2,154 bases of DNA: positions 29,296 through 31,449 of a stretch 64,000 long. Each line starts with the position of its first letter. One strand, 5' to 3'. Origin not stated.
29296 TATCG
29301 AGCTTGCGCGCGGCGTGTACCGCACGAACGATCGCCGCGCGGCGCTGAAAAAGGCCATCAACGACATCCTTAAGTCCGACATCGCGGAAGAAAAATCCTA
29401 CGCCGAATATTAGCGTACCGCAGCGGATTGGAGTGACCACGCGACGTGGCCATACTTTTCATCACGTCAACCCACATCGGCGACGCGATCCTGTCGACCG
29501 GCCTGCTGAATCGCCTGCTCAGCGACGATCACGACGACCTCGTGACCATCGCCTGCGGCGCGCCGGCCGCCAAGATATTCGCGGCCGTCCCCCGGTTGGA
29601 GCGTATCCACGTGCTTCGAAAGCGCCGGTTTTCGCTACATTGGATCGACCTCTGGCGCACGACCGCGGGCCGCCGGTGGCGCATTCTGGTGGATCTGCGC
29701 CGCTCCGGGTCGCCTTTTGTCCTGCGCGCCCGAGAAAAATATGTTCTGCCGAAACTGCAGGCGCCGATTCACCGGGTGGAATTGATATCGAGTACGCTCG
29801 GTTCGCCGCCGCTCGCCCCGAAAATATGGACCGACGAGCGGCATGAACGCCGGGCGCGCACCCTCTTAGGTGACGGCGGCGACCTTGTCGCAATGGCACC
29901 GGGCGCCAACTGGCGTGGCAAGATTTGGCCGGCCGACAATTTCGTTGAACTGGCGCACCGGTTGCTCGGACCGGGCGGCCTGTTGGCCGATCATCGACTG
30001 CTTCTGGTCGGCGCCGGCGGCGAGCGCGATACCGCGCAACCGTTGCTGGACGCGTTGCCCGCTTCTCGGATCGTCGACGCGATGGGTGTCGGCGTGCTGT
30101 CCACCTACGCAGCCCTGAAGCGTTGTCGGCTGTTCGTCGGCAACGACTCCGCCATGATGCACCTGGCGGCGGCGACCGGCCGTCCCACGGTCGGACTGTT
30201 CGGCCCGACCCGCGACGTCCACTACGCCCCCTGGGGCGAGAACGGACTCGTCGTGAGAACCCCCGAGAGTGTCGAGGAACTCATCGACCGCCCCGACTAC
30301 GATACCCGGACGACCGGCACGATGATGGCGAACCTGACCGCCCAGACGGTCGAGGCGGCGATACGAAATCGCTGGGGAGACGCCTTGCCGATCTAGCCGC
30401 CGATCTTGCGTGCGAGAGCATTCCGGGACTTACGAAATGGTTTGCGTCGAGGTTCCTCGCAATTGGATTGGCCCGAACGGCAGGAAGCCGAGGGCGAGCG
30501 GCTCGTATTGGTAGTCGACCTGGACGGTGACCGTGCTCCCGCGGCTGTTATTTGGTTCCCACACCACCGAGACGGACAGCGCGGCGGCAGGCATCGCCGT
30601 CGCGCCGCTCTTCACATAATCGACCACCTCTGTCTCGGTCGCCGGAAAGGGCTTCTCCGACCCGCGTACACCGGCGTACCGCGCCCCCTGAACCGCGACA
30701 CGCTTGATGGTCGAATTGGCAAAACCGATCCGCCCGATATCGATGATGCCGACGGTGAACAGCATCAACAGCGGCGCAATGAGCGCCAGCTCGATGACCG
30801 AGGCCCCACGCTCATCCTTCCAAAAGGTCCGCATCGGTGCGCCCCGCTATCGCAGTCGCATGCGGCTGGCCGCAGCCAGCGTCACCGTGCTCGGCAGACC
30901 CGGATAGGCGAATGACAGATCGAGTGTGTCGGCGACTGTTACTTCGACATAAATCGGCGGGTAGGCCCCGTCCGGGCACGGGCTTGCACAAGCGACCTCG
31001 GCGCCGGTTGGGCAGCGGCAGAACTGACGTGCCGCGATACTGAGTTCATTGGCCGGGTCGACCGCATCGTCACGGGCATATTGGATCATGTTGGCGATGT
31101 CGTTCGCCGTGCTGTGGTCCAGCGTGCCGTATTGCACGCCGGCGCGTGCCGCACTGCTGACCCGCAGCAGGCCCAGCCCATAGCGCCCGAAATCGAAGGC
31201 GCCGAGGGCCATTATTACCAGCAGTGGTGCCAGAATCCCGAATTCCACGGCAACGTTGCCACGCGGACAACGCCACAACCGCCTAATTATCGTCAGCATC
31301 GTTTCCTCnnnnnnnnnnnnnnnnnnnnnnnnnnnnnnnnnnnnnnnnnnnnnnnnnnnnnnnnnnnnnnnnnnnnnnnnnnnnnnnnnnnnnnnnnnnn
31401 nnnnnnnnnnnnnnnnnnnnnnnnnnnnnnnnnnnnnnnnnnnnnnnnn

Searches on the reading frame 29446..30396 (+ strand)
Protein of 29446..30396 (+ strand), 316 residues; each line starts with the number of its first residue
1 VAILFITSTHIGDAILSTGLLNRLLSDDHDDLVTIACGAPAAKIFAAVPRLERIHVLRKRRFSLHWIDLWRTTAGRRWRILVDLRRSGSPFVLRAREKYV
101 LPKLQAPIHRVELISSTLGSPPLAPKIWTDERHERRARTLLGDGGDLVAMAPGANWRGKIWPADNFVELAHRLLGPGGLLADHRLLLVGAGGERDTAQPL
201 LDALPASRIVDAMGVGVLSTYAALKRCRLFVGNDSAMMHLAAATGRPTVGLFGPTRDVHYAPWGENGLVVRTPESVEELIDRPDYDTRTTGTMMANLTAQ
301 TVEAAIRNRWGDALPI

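Call 11: search_protein_families(library=pfam, proteins=[window:29446-30396:+])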
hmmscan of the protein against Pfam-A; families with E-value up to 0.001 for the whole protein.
window:29446-30396:+ (316 aa): 1 family
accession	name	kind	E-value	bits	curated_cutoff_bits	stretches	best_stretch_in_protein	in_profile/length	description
PF01075.23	Glyco_transf_9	-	3.9e-22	79.2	22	1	98-274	55-231/247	Glycosyltransferase family 9 (heptosyltransferase)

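Call 36: search_protein_families(library=pfam, proteins=[window:29446-30396:+])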
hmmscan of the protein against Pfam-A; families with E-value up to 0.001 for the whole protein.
window:29446-30396:+ (316 aa): 1 family
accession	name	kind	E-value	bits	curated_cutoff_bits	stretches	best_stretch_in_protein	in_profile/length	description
PF01075.23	Glyco_transf_9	-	3.9e-22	79.2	22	1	98-274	55-231/247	Glycosyltransferase family 9 (heptosyltransferase)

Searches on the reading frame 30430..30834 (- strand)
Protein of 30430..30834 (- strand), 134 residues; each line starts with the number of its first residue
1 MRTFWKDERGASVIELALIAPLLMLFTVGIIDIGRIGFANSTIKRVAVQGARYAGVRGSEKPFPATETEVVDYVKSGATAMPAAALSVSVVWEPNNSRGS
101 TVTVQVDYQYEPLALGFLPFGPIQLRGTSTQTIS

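Call 51: search_protein_families(library=pfam, proteins=[window:30430-30834:-])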
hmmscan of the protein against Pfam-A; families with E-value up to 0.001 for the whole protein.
window:30430-30834:- (134 aa): 2 families
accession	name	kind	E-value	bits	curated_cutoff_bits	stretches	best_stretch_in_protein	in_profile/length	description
PF07811.17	TadE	-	1.7e-11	44.5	22.9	1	10-52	1-43/43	TadE-like protein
PF04964.19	Flp_Fap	-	0.00043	20.5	32.2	1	4-22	1-19/46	Flp/Fap pilin component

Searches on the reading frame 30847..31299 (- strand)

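Call 86: search_protein_families(library=pfam, proteins=[window:30847-31299:-])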
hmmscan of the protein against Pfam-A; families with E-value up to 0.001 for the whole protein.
window:30847-31299:- (150 aa): 1 family
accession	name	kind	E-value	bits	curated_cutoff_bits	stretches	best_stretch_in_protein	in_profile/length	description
PF07811.17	TadE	-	1.7e-09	38.1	22.9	1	14-55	1-42/43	TadE-like protein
